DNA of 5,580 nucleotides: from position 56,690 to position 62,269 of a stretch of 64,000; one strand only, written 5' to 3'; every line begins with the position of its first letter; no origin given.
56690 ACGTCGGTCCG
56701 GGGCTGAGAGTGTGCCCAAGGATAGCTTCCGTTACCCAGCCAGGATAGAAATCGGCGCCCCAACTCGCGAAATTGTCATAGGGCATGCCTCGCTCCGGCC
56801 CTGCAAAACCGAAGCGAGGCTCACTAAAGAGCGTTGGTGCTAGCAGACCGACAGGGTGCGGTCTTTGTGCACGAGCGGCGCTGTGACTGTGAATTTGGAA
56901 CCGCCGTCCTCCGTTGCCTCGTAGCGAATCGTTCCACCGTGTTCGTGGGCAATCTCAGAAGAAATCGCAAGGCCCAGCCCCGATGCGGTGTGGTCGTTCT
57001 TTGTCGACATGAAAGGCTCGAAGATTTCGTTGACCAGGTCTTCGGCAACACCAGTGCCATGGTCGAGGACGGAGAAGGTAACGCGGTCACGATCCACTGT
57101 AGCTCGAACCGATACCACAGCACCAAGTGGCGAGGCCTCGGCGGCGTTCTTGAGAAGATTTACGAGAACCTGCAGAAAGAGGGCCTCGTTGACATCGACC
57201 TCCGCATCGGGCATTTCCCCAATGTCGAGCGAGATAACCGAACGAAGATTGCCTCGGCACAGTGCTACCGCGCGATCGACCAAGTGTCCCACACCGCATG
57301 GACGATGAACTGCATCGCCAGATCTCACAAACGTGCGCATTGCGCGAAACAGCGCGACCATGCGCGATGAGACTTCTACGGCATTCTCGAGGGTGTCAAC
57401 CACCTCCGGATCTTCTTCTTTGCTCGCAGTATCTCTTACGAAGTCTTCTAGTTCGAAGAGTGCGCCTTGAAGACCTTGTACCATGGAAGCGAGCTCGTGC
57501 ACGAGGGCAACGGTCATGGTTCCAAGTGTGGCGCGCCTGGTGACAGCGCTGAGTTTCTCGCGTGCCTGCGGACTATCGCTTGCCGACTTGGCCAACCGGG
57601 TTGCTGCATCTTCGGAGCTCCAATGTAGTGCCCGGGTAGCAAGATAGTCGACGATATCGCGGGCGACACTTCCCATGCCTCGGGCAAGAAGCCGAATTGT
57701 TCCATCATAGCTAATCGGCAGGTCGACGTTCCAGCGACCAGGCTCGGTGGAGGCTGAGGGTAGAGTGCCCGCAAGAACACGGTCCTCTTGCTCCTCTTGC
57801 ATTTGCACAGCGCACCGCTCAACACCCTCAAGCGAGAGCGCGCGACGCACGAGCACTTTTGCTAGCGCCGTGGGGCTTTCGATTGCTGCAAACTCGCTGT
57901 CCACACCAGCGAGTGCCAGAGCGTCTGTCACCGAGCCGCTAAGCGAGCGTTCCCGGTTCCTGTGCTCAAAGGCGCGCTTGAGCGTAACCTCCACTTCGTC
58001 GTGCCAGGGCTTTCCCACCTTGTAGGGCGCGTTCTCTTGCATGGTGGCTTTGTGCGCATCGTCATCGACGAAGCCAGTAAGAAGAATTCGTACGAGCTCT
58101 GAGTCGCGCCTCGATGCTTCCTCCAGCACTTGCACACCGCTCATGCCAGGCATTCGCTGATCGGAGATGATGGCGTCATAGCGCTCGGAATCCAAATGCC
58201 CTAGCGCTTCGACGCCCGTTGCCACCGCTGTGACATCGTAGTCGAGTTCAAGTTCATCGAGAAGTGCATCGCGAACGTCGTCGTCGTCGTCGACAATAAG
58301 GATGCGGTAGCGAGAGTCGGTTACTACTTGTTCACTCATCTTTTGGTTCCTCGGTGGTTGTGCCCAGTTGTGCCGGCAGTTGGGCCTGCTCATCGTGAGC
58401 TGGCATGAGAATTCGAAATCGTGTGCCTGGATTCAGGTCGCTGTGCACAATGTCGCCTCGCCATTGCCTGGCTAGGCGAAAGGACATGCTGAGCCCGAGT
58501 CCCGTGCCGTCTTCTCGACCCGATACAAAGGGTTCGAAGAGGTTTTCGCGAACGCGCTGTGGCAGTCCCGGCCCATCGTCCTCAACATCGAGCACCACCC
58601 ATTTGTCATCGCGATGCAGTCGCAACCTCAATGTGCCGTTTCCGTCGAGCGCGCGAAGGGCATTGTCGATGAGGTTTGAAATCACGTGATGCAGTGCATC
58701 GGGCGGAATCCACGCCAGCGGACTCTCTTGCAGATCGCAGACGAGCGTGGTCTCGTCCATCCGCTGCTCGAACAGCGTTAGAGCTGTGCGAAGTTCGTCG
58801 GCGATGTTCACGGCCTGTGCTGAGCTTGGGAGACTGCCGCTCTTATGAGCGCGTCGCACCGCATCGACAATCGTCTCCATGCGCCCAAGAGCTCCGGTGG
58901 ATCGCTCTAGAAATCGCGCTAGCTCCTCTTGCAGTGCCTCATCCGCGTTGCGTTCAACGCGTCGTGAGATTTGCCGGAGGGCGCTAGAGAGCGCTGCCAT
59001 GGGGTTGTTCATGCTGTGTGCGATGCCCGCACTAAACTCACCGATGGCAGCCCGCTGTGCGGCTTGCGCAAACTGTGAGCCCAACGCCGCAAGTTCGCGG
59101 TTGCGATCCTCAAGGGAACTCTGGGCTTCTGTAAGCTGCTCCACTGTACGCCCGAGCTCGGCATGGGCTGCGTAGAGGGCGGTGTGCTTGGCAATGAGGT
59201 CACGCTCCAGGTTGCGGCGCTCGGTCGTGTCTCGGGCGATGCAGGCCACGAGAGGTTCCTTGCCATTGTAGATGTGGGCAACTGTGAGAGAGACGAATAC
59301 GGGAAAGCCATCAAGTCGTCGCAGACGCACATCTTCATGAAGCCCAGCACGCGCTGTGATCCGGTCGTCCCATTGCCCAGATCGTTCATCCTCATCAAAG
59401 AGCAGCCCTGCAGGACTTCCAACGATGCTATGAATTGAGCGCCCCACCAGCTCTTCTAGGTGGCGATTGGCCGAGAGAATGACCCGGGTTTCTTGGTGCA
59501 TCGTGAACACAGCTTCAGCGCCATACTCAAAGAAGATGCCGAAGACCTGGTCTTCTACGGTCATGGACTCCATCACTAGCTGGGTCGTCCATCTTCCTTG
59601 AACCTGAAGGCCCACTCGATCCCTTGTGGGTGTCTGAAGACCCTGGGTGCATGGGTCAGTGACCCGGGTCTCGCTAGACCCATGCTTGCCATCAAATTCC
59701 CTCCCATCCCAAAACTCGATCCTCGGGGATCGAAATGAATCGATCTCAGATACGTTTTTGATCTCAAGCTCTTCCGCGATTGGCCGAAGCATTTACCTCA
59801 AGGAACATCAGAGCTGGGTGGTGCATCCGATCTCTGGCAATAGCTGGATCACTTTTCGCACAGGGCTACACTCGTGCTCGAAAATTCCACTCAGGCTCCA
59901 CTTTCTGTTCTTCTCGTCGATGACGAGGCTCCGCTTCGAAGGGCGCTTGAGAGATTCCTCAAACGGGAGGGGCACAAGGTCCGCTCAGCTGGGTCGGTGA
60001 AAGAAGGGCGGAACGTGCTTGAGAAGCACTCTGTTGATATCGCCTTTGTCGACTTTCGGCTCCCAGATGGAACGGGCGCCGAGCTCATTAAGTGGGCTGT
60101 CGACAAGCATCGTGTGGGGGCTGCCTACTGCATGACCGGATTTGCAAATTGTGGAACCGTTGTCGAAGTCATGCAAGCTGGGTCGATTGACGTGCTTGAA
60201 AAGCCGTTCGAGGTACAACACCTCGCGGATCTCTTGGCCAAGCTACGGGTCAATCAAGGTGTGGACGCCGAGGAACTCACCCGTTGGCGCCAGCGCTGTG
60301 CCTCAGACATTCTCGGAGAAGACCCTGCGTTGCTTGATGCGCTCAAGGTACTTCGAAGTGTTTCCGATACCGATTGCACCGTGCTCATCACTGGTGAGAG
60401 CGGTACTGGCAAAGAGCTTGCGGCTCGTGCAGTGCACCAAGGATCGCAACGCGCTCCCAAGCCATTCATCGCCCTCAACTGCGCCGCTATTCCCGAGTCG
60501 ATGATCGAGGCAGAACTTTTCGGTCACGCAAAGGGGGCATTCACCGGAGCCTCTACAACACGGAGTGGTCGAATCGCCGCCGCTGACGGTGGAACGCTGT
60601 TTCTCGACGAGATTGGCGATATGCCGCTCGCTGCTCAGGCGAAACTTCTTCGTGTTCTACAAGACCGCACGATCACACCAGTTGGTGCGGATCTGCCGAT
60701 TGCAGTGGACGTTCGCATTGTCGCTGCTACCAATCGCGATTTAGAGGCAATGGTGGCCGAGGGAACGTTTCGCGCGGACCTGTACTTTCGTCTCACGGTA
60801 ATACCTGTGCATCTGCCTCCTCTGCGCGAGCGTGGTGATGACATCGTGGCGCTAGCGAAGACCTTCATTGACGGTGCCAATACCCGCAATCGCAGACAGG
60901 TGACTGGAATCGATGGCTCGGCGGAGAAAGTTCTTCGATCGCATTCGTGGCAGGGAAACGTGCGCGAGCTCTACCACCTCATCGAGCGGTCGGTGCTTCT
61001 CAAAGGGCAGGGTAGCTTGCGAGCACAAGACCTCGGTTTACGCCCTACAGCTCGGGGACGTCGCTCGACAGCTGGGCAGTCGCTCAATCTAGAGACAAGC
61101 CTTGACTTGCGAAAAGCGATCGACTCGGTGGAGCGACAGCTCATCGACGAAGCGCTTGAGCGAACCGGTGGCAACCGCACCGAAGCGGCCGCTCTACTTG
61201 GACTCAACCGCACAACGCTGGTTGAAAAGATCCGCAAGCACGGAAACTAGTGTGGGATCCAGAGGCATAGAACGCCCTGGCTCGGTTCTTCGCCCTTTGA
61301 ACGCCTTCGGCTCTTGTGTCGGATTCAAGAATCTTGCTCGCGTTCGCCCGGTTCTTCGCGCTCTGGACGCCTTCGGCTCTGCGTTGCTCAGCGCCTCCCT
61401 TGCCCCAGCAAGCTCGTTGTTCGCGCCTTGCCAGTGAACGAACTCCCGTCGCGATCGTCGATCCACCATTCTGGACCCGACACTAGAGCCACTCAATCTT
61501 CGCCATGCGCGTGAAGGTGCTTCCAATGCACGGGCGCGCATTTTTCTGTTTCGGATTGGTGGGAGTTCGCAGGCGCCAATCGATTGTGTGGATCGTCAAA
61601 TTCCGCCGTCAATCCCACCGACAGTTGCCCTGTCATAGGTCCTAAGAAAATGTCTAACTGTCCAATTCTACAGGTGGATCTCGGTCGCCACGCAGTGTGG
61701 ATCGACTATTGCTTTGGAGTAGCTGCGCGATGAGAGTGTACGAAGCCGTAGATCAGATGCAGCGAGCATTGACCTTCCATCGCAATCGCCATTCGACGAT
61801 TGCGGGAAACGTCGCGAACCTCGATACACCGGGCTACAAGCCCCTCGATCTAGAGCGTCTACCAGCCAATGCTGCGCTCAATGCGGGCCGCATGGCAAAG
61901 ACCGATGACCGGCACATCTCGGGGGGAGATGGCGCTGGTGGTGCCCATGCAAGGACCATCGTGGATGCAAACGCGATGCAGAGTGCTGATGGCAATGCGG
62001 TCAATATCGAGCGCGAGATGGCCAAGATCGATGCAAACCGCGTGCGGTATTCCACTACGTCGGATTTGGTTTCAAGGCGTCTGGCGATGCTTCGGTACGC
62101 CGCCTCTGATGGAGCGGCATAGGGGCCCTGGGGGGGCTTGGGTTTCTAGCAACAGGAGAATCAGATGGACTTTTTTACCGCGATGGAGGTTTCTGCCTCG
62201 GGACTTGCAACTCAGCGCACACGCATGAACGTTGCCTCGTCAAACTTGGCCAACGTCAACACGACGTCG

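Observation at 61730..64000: Flagellar basal-body operon (flgB-flgC-fliE-fliF) with sigma-54 activator and paired kinases in a myxobacterial-type genome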

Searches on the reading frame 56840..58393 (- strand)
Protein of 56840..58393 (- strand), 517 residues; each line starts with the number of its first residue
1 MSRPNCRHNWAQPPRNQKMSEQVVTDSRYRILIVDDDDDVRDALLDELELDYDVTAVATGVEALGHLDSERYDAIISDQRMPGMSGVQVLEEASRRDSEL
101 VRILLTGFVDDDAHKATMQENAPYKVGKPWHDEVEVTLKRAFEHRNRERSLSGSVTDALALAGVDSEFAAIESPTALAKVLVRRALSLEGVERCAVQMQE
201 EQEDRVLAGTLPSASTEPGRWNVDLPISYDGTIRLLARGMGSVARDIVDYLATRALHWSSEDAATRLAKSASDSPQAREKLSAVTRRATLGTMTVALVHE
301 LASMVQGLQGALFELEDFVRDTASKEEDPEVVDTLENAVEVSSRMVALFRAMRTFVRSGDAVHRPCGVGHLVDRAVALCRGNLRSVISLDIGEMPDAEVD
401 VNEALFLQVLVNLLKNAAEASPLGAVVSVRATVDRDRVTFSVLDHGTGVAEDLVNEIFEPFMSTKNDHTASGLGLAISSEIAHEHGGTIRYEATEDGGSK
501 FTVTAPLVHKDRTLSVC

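Call 7: search_protein_families(library=pfam, proteins=[window:56840-58393:-], max_evalue=0.01)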
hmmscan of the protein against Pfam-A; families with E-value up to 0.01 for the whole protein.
window:56840-58393:- (517 aa): 4 families
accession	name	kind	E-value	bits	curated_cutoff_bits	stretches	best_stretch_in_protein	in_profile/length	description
PF02518.31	HATPase_c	-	1.8e-22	80.3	26.4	1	404-507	4-109/111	Histidine kinase-, DNA gyrase B-, and HSP90-like ATPase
PF00072.30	Response_reg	-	4.4e-18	65.9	30.2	1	31-133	1-104/111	Response regulator receiver domain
PF13581.12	HATPase_c_2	-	6.5e-05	23.4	27.4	1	410-498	40-120/127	Histidine kinase-like ATPase domain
PF14501.12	HATPase_c_5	-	0.0008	19.7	22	1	406-495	6-92/102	GHKL domain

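Call 8: search_protein_families(library=ncbifam, proteins=[window:56840-58393:-], max_evalue=0.01)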
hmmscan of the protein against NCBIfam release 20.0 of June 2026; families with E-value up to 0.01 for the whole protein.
window:56840-58393:- (517 aa): 140 families (the best 25 are shown)
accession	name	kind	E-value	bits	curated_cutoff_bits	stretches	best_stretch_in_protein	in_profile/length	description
NF052574.1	HisKinEspCMyxo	equivalog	3.5e-37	128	1200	2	276-508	403-638/785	serine histidine kinase EspC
NF052573.1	HisKinEspAMyxo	equivalog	2.3e-31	108.6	1400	2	278-508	372-612/755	serine histidine kinase EspA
NF008468.0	PRK11360.1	equivalog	2.1e-28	99.1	646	1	275-511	381-612/616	two-component system sensor histidine kinase AtoS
NF011874.0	PRK15347.1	equivalog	1.4e-27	96.2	852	2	406-509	514-616/921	two component system sensor kinase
NF010076.0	PRK13557.1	subfamily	8.6e-25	87.1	631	2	276-510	149-397/540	histidine kinase famiy protein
NF041777.1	sens_FixL_Rhizob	equivalog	1.1e-24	87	850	1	280-509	252-483/485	sensor protein FixL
TIGR02956.1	TMAO_torS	equivalog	3.1e-23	81.8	676.5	1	367-511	538-686/967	TMAO reductase system sensor histidine kinase/response regulator TorS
NF047465.1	hybrid_HK_LvrA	exception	5.6e-23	80.9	1200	2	290-506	600-817/819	hybrid histidine kinase/response regulator LvrA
TIGR02916.1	PEP_his_kin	equivalog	6.7e-23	81.1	300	1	256-506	438-679/679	XrtA/PEP-CTERM system histidine kinase PrsK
NF007688.0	PRK10364.1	equivalog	1.1e-22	80.4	479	1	288-511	238-455/460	two-component system sensor histidine kinase ZraS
NF046020.1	HisKinCckABruc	equivalog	2.1e-22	78.8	1000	2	401-509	586-709/868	cell cycle histidine kinase CckA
NF010411.0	PRK13837.1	equivalog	2.8e-22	78.6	647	1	268-511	428-679/828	two-component system VirA-like sensor kinase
NF038348.1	T2SS_HK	subfamily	3.6e-22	78.5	450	1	329-507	395-573/574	histidine kinase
NF053512.1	nitric_RR_NosR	exception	4.7e-22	78.6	400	1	31-149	1-122/422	response regulator c-di-GMP phosphodiesterase, NosR family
NF008099.0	PRK10841.1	equivalog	1.2e-21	76.3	920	2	407-511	587-694/949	two-component system sensor histidine kinase RcsC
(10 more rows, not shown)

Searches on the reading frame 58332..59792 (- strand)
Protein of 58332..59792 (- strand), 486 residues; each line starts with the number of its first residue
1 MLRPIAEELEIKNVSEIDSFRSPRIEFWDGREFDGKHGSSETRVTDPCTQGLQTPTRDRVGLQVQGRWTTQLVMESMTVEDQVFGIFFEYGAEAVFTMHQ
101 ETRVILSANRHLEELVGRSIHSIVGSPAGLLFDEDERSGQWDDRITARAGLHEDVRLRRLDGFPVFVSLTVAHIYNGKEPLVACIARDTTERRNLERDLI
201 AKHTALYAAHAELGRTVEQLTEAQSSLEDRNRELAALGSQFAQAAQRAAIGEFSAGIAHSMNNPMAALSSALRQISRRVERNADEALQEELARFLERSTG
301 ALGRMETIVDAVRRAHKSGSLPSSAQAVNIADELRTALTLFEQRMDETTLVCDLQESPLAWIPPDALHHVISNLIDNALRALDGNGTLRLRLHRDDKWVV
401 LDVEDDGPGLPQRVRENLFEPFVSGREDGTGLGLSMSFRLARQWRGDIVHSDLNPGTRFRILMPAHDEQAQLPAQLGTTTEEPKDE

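Call 7: search_protein_families(library=pfam, proteins=[window:58332-59792:-], max_evalue=0.01)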
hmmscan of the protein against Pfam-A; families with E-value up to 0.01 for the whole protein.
window:58332-59792:- (486 aa): 7 families
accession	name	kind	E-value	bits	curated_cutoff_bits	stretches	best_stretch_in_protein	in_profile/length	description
PF02518.31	HATPase_c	-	7.9e-23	81.5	26.4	1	364-465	3-109/111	Histidine kinase-, DNA gyrase B-, and HSP90-like ATPase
PF13426.13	PAS_9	-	2e-08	34.9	27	1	94-191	3-103/103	PAS domain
PF00512.31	HisKA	-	4.6e-08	33.4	26.9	1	251-313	3-58/66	His Kinase A (phospho-acceptor) domain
PF14501.12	HATPase_c_5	-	0.00033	20.9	22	1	366-450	5-88/102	GHKL domain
PF00989.32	PAS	-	0.0011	19.4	22.6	1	101-188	19-112/113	PAS fold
PF13581.12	HATPase_c_2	-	0.0076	16.7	27.4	0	371-439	40-107/127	Histidine kinase-like ATPase domain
PF07739.18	TipAS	-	0.0085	17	23.8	0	304-349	36-81/117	TipAS antibiotic-recognition domain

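Call 8: search_protein_families(library=ncbifam, proteins=[window:58332-59792:-], max_evalue=0.01)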
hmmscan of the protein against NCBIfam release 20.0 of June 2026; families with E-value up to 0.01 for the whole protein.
window:58332-59792:- (486 aa): 73 families (the best 25 are shown)
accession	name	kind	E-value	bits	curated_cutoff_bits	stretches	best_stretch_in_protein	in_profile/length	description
NF008468.0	PRK11360.1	equivalog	1.1e-34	119.8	646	1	234-470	380-613/616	two-component system sensor histidine kinase AtoS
NF052574.1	HisKinEspCMyxo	equivalog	8.2e-27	93.7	1200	1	239-476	406-648/785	serine histidine kinase EspC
NF040750.1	tetrathio_HK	equivalog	8.6e-25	87.2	750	1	226-449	314-537/555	tetrathionate respiration histidine kinase TtrS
NF047794.1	HisKinPtgB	equivalog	3.3e-24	85.2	1000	1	216-448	401-637/656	two-component system sensor histidine kinase PgtB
NF007688.0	PRK10364.1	equivalog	4.3e-24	85.1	479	1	237-469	227-455/460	two-component system sensor histidine kinase ZraS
NF008293.1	PRK11073.1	equivalog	1.3e-21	77.2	240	1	237-465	117-347/349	nitrogen regulation protein NR(II)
TIGR02916.1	PEP_his_kin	equivalog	2.1e-21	76.2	300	1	239-464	464-679/679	XrtA/PEP-CTERM system histidine kinase PrsK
NF010411.0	PRK13837.1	equivalog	1.2e-20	73.2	647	1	231-475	431-685/828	two-component system VirA-like sensor kinase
TIGR02938.1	nifL_nitrog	equivalog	1.3e-20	73.5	242.45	1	213-457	241-484/494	nitrogen fixation negative regulator NifL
NF047497.1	HK_LIC_12097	equivalog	4.1e-20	71.8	500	1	247-465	147-366/367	LIC_12097 family sensor histidine kinase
NF006800.0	PRK09303.1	equivalog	1.2e-19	70.5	342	1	256-469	157-381/383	histidine kinase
NF038348.1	T2SS_HK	subfamily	2.8e-19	69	450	2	288-464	394-572/574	histidine kinase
NF046020.1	HisKinCckABruc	equivalog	4e-19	68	1000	1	394-474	633-716/868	cell cycle histidine kinase CckA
TIGR01386.1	cztS_silS_copS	subfamily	5.3e-19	68.5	292.55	1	250-464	241-457/457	heavy metal sensor histidine kinase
NF045595.1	HK_scytonemin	equivalog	6.5e-19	67.8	865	1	243-465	407-635/637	scytonemin biosynthesis sensor histidine kinase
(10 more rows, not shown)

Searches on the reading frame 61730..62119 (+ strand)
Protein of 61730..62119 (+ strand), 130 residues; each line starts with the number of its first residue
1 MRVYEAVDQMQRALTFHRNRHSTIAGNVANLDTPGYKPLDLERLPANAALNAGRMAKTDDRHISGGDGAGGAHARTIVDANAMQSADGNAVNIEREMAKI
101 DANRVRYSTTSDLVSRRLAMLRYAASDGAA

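Call 7: search_protein_families(library=pfam, proteins=[window:61730-62119:+], max_evalue=0.01)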
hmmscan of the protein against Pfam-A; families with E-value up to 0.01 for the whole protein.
window:61730-62119:+ (130 aa): 1 family
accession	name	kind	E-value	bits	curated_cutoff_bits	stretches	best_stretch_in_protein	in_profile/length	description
PF00460.25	Flg_bb_rod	-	8e-06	26.1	20.7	1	12-37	6-31/31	Flagella basal body rod protein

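Call 8: search_protein_families(library=ncbifam, proteins=[window:61730-62119:+], max_evalue=0.01)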
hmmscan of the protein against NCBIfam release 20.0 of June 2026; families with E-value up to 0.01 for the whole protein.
window:61730-62119:+ (130 aa): 16 families
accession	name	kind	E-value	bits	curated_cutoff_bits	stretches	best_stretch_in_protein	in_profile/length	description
TIGR01396.1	FlgB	equivalog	7.6e-20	71.4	59.05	1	5-124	3-129/131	flagellar basal body rod protein FlgB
NF004654.1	PRK06004.1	equivalog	3.4e-18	66.8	142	1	13-125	5-124/126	flagellar basal body rod protein FlgB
NF009270.0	PRK12627.1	equivalog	7.3e-14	52.3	128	1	9-123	9-123/128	FlgB family protein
NF004653.1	PRK06003.1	equivalog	2.3e-13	50.6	153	1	12-118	12-117/126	flagellar basal body rod protein FlgB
NF009266.0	PRK12623.1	equivalog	9.2e-13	48.3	144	1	7-124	13-129/133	flagellar basal body rod protein FlgB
NF009264.0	PRK12621.1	equivalog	1.8e-12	47.8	163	1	7-128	9-134/136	flagellar basal body rod protein FlgB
NF009328.0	PRK12685.1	equivalog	1.5e-10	41.4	169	1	11-124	13-112/116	flagellar basal body rod protein FlgB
NF009263.0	PRK12620.1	equivalog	4.2e-10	39.7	158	1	12-112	14-117/133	flagellar basal body rod protein FlgB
NF009265.0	PRK12622.1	equivalog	8e-08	32.5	145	1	6-112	7-121/135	flagellar basal body rod protein FlgB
NF009262.0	PRK12619.1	equivalog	3.6e-06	27.4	183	1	12-114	14-116/130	flagellar basal body rod protein FlgB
NF005280.0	PRK06797.1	equivalog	2e-05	25.2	106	1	9-108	7-116/135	flagellar basal body rod protein FlgB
NF009267.0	PRK12624.1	equivalog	0.00011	22.7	241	0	72-116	87-131/143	flagellar basal body rod protein FlgB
TIGR03506.1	FlgEFG_subfam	subfamily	0.0016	18.2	70.25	1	15-38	11-34/351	flagellar hook-basal body complex protein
TIGR02490.1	flgF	equivalog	0.0019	17.8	178.5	1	18-41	12-35/218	flagellar basal-body rod protein FlgF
NF005527.0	PRK07182.1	equivalog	0.0081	16.2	211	0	84-124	104-144/148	flagellar basal body rod protein FlgB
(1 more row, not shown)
